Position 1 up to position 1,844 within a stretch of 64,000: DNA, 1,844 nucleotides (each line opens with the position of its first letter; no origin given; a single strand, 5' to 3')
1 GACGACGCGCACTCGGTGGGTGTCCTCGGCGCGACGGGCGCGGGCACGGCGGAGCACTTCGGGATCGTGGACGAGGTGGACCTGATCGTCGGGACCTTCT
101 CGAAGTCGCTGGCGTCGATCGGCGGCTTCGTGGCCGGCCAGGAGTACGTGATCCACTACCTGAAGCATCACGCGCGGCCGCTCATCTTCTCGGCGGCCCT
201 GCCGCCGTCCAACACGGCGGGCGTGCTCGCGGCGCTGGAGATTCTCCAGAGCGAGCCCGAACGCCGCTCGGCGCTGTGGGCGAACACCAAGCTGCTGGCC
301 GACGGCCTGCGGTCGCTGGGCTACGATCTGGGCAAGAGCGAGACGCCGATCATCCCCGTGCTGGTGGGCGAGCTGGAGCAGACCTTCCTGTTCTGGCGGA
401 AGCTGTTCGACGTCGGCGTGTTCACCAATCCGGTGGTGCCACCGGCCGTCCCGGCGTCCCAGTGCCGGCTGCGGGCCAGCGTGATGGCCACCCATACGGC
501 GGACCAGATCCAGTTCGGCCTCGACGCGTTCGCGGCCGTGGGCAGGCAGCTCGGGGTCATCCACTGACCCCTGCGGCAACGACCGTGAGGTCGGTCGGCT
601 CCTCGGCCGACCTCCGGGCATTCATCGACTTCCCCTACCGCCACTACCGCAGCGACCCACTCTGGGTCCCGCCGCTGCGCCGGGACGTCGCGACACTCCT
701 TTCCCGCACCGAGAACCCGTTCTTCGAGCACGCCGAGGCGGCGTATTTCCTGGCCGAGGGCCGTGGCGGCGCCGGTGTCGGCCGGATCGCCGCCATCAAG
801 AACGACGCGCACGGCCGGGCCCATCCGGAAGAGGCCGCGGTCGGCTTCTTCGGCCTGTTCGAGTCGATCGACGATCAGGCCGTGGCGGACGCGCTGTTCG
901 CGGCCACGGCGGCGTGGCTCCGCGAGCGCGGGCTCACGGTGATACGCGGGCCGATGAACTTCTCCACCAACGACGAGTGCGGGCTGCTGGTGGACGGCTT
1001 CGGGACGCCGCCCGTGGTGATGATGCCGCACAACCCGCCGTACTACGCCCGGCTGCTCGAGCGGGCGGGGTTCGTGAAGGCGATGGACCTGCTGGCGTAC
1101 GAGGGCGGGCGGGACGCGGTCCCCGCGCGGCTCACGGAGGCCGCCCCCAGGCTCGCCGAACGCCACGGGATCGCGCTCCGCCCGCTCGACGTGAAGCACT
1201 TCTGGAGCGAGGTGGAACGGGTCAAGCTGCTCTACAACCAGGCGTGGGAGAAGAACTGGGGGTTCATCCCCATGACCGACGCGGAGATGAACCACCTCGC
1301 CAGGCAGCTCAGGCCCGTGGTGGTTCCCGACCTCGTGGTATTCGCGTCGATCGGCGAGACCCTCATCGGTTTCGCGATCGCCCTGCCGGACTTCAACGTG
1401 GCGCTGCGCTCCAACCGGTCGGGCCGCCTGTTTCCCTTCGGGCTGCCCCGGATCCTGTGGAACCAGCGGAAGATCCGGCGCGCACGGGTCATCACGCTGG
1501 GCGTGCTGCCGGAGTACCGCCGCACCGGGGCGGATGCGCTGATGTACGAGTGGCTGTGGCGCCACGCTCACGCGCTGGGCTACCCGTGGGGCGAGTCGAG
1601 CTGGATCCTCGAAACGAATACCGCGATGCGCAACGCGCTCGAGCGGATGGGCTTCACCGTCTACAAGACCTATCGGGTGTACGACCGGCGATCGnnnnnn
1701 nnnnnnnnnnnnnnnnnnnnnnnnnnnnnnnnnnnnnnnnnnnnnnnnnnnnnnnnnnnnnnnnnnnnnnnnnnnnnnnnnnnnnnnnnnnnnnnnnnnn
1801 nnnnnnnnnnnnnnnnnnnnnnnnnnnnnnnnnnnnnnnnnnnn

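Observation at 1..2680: Compact SPT-like / GNAT-like / SDR-reductase operon: candidate bacterial ceramide- or capnoid-type lipid pathway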

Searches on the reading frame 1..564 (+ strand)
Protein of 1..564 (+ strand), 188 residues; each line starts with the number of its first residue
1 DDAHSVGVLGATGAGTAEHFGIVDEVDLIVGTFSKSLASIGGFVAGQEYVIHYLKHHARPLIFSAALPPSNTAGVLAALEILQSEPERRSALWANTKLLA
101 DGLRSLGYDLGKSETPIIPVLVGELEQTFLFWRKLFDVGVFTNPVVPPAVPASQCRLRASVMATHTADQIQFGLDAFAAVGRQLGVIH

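Call 3: search_protein_families(library=pfam, proteins=[window:1-564:+], max_evalue=0.01)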
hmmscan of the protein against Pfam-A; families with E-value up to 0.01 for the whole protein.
window:1-564:+ (188 aa): 1 family
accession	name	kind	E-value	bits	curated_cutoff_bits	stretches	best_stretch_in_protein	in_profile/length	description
PF00155.27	Aminotran_1_2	-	2.2e-24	86.8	19.7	1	1-176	185-360/361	Aminotransferase class I and II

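Call 4: search_protein_families(library=ncbifam, proteins=[window:1-564:+], max_evalue=0.01)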
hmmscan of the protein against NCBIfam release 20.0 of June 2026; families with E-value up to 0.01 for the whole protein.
window:1-564:+ (188 aa): 11 families
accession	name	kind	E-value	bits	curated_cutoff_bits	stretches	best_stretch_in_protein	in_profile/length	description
NF047600.1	SerpalmtaseCFB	equivalog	8.9e-73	245.2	640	1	1-185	209-393/395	serine palmitoyltransferase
TIGR01825.1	gly_Cac_T_rel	subfamily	5.4e-60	203.1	535.4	1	1-187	199-385/385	BioF/Kbl family PLP-dependent acyltransferase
NF047599.1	SerpalmtaseBetaP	equivalog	2.2e-58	197.8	500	1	1-185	210-394/394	serine palmitoyltransferase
NF005394.0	PRK06939.1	equivalog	3.2e-54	184.2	460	1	1-187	210-397/397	glycine C-acetyltransferase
TIGR00858.1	bioF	equivalog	8e-54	182.7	426.45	1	1-176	187-363/365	8-amino-7-oxononanoate synthase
NF047603.1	SerpalmtaseAlphaP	equivalog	1.8e-44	152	670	1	1-187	211-399/399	serine palmitoyltransferase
TIGR01822.1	2am3keto_CoA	equivalog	5.8e-42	144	493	1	1-187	206-393/393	glycine C-acetyltransferase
NF005526.0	PRK07179.1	equivalog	9.8e-31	106.7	428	1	1-171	217-386/407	alpha-hydroxyketone-type quorum-sensing autoinducer synthase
TIGR01821.1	5aminolev_synth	equivalog_domain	1.9e-29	102.8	338.55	1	1-185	213-398/402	5-aminolevulinate synthase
NF005697.0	PRK07505.1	subfamily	5.5e-19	68.1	342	1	1-171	217-389/405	hypothetical protein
NF004608.1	PRK05937.1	equivalog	1.6e-06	27.2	399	1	1-88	177-263/366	8-amino-7-oxononanoate synthase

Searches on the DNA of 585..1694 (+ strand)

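Call 52: search_dna_similar(query=L085:4519-10116:+, collection=ecoli_genomes, mode=near, max_rows=12)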
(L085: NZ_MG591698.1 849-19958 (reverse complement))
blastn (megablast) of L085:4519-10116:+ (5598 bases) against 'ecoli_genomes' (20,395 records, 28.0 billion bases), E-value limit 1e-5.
Records with a match: 4592; places in all: 4604; records where one place covers at least 80% of the query: 4068.
Genomes with a match: 4592 of 5426; with a place that covers at least 80% of the query: 4068. Places per genome that has any: lowest 1, median 1, highest 2. On chromosomes: 4603 places; on plasmids: 1.
Best place of each record, by identity: >=99% 1080; 95-99% 3510; 90-95% 1; 80-90% 1.
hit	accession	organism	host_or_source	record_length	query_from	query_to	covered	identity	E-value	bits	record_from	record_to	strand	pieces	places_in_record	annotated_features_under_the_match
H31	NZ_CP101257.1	Escherichia coli strain EC21Z-078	Homo sapiens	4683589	1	5598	100%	100.0%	0e+0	10356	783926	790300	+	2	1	fatty acyl-AMP ligase (x2) | spt: serine palmitoyltransferase | yghO: protein YghO | NAD-dependent epimerase/dehydratase family protein | IS1-like element IS1B family transposase | and 1 other names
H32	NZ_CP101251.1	Escherichia coli strain EC21Z-083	Homo sapiens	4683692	1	5598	100%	100.0%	0e+0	10356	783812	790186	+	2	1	fatty acyl-AMP ligase (x2) | spt: serine palmitoyltransferase | yghO: protein YghO | NAD-dependent epimerase/dehydratase family protein | IS1-like element IS1B family transposase | and 1 other names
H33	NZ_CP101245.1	Escherichia coli strain EC21Z-097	Homo sapiens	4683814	1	5598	100%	100.0%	0e+0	10356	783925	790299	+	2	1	fatty acyl-AMP ligase (x2) | spt: serine palmitoyltransferase | yghO: protein YghO | NAD-dependent epimerase/dehydratase family protein | IS1-like element IS1B family transposase | and 1 other names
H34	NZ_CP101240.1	Escherichia coli strain EC21Z-101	Homo sapiens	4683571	1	5598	100%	100.0%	0e+0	10356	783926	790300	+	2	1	fatty acyl-AMP ligase (x2) | spt: serine palmitoyltransferase | yghO: protein YghO | NAD-dependent epimerase/dehydratase family protein | IS1-like element IS1B family transposase | and 1 other names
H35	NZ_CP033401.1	Escherichia coli strain WCHEC020031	Homo sapiens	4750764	1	5598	100%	100.0%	0e+0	10338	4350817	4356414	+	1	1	fatty acyl-AMP ligase | spt: serine palmitoyltransferase | yghO: protein YghO | NAD-dependent epimerase/dehydratase family protein | acyl carrier protein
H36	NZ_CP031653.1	Escherichia coli strain UK_Dog_Liverpool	dog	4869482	1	5598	100%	100.0%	0e+0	10338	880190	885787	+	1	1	fatty acyl-AMP ligase | spt: serine palmitoyltransferase | yghO: protein YghO | NAD-dependent epimerase/dehydratase family protein | acyl carrier protein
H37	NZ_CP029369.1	Escherichia coli strain WCHEC035148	Sewage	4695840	1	5598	100%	100.0%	0e+0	10338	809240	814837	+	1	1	fatty acyl-AMP ligase | spt: serine palmitoyltransferase | yghO: protein YghO | NAD-dependent epimerase/dehydratase family protein | acyl carrier protein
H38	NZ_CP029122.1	Escherichia coli strain AR434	missing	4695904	1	5598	100%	100.0%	0e+0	10338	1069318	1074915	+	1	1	fatty acyl-AMP ligase | spt: serine palmitoyltransferase | yghO: protein YghO | NAD-dependent epimerase/dehydratase family protein | acyl carrier protein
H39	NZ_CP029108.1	Escherichia coli strain AR437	missing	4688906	1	5598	100%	100.0%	0e+0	10338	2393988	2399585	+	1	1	fatty acyl-AMP ligase | spt: serine palmitoyltransferase | yghO: protein YghO | NAD-dependent epimerase/dehydratase family protein | acyl carrier protein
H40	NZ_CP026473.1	Escherichia coli strain KBN10P04869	Homo sapiens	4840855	1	5598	100%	100.0%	0e+0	10338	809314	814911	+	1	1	fatty acyl-AMP ligase | spt: serine palmitoyltransferase | yghO: protein YghO | NAD-dependent epimerase/dehydratase family protein | acyl carrier protein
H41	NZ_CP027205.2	Escherichia coli strain WCHEC025943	Sewage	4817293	1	5598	100%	100.0%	0e+0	10338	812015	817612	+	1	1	fatty acyl-AMP ligase | spt: serine palmitoyltransferase | yghO: protein YghO | NAD-dependent epimerase/dehydratase family protein | acyl carrier protein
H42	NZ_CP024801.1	Escherichia coli strain AMA1167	Homo sapiens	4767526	1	5598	100%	100.0%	0e+0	10338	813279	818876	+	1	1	fatty acyl-AMP ligase | spt: serine palmitoyltransferase | yghO: protein YghO | NAD-dependent epimerase/dehydratase family protein | acyl carrier protein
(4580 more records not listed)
